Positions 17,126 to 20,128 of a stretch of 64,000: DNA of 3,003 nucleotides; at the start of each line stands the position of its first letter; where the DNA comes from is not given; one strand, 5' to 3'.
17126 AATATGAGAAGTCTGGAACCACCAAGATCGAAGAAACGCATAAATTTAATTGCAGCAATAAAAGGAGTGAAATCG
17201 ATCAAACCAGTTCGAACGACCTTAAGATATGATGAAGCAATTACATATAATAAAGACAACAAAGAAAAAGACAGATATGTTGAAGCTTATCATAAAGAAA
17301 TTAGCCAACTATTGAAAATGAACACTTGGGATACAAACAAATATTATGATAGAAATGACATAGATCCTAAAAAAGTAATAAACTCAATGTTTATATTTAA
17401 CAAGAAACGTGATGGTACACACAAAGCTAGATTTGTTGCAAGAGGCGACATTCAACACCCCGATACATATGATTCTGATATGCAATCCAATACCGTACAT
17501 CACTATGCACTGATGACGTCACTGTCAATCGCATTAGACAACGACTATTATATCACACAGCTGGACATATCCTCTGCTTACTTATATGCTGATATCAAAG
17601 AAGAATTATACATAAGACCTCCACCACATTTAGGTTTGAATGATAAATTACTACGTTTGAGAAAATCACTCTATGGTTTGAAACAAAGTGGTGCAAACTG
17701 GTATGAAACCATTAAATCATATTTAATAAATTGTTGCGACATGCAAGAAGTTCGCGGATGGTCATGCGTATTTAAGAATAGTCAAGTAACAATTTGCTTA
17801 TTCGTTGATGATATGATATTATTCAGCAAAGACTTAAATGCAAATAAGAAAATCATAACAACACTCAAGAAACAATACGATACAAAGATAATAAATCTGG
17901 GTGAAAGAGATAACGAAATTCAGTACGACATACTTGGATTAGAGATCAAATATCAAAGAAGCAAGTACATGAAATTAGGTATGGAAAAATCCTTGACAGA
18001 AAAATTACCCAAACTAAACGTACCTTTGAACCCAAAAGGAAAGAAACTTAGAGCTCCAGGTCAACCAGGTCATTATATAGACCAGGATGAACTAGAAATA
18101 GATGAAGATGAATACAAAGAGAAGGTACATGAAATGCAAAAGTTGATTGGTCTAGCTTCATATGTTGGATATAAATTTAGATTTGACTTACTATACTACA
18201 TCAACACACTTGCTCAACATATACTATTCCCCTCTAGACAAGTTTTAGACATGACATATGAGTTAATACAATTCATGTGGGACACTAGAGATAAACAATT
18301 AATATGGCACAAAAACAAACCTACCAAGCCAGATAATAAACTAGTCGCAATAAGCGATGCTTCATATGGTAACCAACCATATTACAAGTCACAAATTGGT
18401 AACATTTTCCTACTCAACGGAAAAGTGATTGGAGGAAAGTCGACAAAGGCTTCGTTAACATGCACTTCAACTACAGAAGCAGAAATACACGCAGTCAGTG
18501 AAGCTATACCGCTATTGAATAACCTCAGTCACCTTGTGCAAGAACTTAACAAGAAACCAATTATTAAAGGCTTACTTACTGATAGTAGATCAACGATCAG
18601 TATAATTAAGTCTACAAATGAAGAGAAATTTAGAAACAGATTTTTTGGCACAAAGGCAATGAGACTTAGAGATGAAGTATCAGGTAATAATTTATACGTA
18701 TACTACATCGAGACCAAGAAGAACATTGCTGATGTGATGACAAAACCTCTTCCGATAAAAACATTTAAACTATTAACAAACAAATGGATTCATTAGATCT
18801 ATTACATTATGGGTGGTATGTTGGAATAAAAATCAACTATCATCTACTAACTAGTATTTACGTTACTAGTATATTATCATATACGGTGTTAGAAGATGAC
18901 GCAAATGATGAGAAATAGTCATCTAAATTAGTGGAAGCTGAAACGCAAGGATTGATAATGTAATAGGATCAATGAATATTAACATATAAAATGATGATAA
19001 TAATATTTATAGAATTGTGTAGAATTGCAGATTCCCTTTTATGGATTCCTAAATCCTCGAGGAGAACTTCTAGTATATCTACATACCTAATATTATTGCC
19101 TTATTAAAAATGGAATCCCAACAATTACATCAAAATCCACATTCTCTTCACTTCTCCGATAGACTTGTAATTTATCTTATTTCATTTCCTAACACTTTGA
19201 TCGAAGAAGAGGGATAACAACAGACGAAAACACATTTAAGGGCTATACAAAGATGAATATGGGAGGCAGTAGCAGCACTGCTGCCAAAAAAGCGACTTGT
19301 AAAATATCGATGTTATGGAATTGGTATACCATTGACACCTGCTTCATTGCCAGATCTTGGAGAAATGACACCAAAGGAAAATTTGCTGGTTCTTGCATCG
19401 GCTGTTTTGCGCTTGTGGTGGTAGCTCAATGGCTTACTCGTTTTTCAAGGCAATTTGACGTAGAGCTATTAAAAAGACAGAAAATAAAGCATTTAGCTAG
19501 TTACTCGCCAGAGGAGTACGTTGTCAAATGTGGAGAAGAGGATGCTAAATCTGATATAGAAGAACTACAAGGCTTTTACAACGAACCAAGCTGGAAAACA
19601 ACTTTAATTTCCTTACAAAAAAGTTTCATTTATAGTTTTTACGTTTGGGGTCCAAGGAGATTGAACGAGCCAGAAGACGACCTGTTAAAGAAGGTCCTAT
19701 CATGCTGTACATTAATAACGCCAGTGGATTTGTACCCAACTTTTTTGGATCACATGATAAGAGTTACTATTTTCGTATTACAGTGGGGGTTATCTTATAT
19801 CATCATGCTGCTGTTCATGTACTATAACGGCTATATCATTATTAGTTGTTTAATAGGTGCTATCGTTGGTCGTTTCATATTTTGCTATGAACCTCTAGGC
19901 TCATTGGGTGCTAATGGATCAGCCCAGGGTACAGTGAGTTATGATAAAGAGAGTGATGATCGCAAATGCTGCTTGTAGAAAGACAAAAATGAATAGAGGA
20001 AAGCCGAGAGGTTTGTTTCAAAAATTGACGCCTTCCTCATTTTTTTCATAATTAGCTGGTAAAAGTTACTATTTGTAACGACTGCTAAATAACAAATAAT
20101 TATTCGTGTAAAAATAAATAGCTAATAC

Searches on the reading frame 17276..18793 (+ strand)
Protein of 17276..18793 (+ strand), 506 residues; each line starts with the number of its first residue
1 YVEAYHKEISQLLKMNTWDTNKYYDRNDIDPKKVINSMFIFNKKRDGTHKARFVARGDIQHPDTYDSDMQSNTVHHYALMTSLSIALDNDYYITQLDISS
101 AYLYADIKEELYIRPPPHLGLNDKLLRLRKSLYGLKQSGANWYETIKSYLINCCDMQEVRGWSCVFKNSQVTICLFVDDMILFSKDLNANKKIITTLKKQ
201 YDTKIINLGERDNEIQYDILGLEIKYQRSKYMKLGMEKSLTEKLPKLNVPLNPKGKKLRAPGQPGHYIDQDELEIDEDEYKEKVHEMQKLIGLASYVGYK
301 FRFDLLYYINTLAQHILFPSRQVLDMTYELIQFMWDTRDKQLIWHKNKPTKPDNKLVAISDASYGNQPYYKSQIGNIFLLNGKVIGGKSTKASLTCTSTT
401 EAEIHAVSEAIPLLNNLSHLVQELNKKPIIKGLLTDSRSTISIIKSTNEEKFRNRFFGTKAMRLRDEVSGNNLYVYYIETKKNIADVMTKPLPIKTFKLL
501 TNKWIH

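Call 19: search_solved_structures(query=window:17276-18793:+, max_evalue=1, show_alignments=2)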
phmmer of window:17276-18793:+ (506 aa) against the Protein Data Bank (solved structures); distinct sequences matched with E-value up to 1: 1.
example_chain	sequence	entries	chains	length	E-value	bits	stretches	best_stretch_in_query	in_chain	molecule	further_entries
8b0q_A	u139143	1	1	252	0.5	12.1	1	18-71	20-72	UvrABC system protein C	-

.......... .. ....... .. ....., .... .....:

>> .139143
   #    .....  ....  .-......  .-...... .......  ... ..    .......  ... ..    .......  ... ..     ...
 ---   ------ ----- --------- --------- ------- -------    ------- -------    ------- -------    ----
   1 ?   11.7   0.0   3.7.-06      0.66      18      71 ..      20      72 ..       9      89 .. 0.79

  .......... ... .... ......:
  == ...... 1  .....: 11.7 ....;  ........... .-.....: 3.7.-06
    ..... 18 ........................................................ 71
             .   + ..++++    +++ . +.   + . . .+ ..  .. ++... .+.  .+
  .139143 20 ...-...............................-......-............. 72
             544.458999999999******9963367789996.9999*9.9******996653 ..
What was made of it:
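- Tried and rejected: A sequence search of the RT-RNase H region against PDB chains gave only a chance hit at E = 0.5 (call 19).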

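Call 21: find_homologous_proteins(query=window:17276-18793:+, max_evalue=0.00001)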
Query window:17276-18793:+ (506 aa): 74 proteins with E <= 0.00001 among 5778 candidates.
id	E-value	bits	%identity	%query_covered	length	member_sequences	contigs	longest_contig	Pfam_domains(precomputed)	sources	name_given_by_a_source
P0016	1.2e-264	897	80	100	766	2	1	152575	PF07727.20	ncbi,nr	ncbi:gag-pol fusion protein [Saccharomyces cerevisiae]|nr:gag-pol fusion protein [Saccharomyces cere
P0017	4.7e-261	885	89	87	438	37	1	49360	PF07727.20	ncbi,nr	ncbi:hypothetical protein SCY_3861 [Saccharomyces cerevisiae YJM789]|nr:hypothetical protein SCY_386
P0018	1.8e-219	747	87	73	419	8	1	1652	PF07727.20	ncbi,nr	ncbi:hypothetical protein FZC27_7947g3704 [Saccharomyces cerevisiae]|nr:hypothetical protein FZC27_7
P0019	4.1e-187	641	86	63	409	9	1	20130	PF07727.20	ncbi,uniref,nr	ncbi:hypothetical protein SKUD_193209 [Saccharomyces kudriavzevii IFO 1802]|uniref:Reverse transcrip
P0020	7.1e-174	597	53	100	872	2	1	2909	PF07727.20,PF25597.2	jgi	-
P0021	2.0e-156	540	49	100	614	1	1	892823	PF07727.20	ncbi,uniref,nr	ncbi:hypothetical protein HG537_0H00200 [Torulaspora globosa]|uniref:Reverse transcriptase Ty1/copia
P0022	1.5e-117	411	59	63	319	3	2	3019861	PF07727.20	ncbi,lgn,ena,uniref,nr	ncbi:hypothetical protein NCAS_0A05800 [Naumovozyma castellii]|uniref:Reverse transcriptase Ty1/copi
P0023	1.7e-106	375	59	60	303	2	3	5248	PF07727.20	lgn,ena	-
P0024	2.6e-103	364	80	42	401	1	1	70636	PF07727.20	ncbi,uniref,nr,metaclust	ncbi:YER160C-like protein [Saccharomyces cerevisiae x Saccharomyces kudriavzevii VIN7]|uniref:YER160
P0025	7.0e-97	343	55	59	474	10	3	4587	PF07727.20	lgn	-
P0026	1.1e-93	333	47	66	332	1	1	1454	-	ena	-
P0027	4.3e-89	317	47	65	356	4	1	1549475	-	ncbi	ncbi:Ty1/Copia family ribonuclease HI NDAI_0B00750, partial [Naumovozyma dairenensis CBS 421]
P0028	2.6e-83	298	46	62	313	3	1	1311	-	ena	-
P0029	3.2e-83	298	55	54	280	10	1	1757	PF07727.20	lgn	-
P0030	1.6e-76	276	82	30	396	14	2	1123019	PF07727.20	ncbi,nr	ncbi:hypothetical protein SCEN_G00510 [Saccharomyces cerevisiae]|nr:hypothetical protein SCEN_C00580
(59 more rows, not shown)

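Call 31: predict_structure(alignment_id=A1)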
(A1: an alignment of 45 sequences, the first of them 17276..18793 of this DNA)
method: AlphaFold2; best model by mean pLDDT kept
length: 506 residues; sequences in the alignment: 45
mean_pLDDT: 91.8   pTM: 0.91
mean pLDDT of the five models: 91.8, 91.7, 91.7, 91.4, 91.0
residues with pLDDT >= 90: 387; 70-90: 100; 50-70: 19; < 50: 0
segments of 3 or more residues with pLDDT < 50: none
pLDDT, mean of each block of 10 residues (from residue 1): 93 92 95 95 87 94 90 95 97 96 94 90 94 94 97 98 97 97 98 98 96 93 95 94 85 76 77 77 93 94 95 91 90 94 87 92 78 95 96 89 94 96 94 96 86 77 90 95 95 94 89
secondary structure, 60 per line:
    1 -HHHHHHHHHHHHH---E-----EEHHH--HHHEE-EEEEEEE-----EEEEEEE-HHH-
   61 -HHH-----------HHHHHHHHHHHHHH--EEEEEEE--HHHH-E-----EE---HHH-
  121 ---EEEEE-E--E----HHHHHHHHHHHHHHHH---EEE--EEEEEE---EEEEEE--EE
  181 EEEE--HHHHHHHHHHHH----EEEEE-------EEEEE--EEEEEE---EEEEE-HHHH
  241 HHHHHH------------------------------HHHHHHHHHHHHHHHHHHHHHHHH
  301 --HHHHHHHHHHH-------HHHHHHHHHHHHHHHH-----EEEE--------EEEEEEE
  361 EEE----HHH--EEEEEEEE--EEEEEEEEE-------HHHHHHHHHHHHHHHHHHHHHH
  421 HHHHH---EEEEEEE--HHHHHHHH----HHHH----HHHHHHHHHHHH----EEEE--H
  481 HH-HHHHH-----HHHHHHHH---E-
elements in order: H2-14 E37-43 E49-55 H76-89 E92-98 H101-104 E124-128 H138-153 E157-159 E162-167 E171-176 E179-184 H187-198 E203-207 E215-219 E222-227 E231-235 H237-246 H277-300 H303-313 H321-336 E342-345 E354-363 E373-380 E383-391 H399-425 E429-435 H438-445 H450-453 H458-469 E474-477 H484-488 H494-501
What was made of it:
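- The RT-RNase H model has pLDDT 91.8 and shows the three helices followed by the RNase H strands (call 31).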

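Call 33: fold_search(model_id=the predicted structure, library=pdb)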
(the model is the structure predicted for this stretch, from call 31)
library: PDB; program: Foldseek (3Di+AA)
matches with E <= 10: 677; with E <= 0.001: 285
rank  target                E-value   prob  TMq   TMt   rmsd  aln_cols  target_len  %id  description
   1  8wus_E                2.2e-13  1.00  0.55  0.61   5.7       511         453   12  SpCas9-MMLV RT-pegRNA-target DNA complex (termination) (released 2024-06-05)
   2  4mh8                  6.3e-12  1.00  0.55  0.60   6.2       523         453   12  The crystal structure of the monomeric reverse transcriptase from moloney murine leukemia virus (released 2013-10-16)
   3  5dmq_A                8.7e-12  1.00  0.53  0.45   6.7       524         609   12  Crystal structure of mouse eRF1 in complex with Reverse Transcriptase (RT) of Moloney Murine Leukemia Virus (released 2016-07-06)
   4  4hkq_A                1.2e-11  1.00  0.49  0.55   6.7       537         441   13  XMRV reverse transcriptase in complex with RNA/DNA hybrid (released 2013-02-20)
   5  8ygj_E                2.1e-11  1.00  0.52  0.57   6.4       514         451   12  SpCas9-MMLV RT-pegRNA-target DNA complex (elongation 28-nt) (released 2024-06-05)
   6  8vbg_A                2.2e-11  1.00  0.38  0.36  17.6       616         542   10  Kinetic intermediate states of HIV-1 RT DNA synthesis captured by cryo-EM (released 2024-12-11)
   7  8vbf_A                3.2e-11  1.00  0.35  0.33  17.9       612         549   12  Kinetic intermediate states of HIV-1 RT DNA synthesis captured by cryo-EM (released 2024-12-11)
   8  5hbm_A                3.4e-11  1.00  0.34  0.31  17.5       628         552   11  Crystal Structure of a Dihydroxycoumarin RNase H Active-Site Inhibitor in Complex with HIV-1 Reverse Transcriptase (released 2016-02-24)
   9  8vbh_A                3.5e-11  1.00  0.38  0.36  17.5       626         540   10  Kinetic intermediate states of HIV-1 RT DNA synthesis captured by cryo-EM (released 2024-12-11)
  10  3kle_A                4.0e-11  1.00  0.40  0.36  16.5       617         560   10  Crystal structure of AZT-resistant HIV-1 Reverse Transcriptase crosslinked to a DSDNA with a bound excision product, A (released 2010-09-22)
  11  6amo_A                4.4e-11  1.00  0.38  0.35  16.8       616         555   11  STRUCTURE OF HIV-1 REVERSE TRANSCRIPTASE (RT) TERNARY COMPLEX WITH A DOUBLE STRANDED DNA AND AN INCOMING D4TTP AT PH 7 (released 2018-08-15)
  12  8vb7_A                4.9e-11  1.00  0.37  0.35  17.6       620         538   10  Kinetic intermediate states of HIV-1 RT DNA synthesis captured by cryo-EM (released 2024-12-11)
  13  3v6d_C                5.5e-11  1.00  0.33  0.30  20.6       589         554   12  Crystal structure of HIV-1 reverse transcriptase (RT) cross-linked with AZT-terminated DNA (released 2012-01-18)
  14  1ikx_A                5.8e-11  1.00  0.35  0.32  17.8       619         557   12  K103N Mutant HIV-1 Reverse Transcriptase in Complex with the Inhibitor PNU142721 (released 2001-06-06)
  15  6dug_A                5.8e-11  1.00  0.35  0.32  17.5       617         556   12  Crystal structure of HIV-1 reverse transcriptase K101P mutant in complex with non-nucleoside inhibitor 25a (released 2018-08-01)
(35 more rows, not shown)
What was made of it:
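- The whole model matches MMLV, XMRV and HIV RTs (call 33).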

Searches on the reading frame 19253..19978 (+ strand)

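Call 54: search_protein_families(library=pfam, proteins=[window:19253-19978:+], max_evalue=0.001)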
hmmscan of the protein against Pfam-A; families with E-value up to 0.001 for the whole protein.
window:19253-19978:+ (241 aa): 1 family
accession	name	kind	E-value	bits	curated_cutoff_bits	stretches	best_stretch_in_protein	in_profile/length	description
PF04145.20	Ctr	-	5.8e-38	131.2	25.3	1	20-210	1-151/151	Ctr copper transporter family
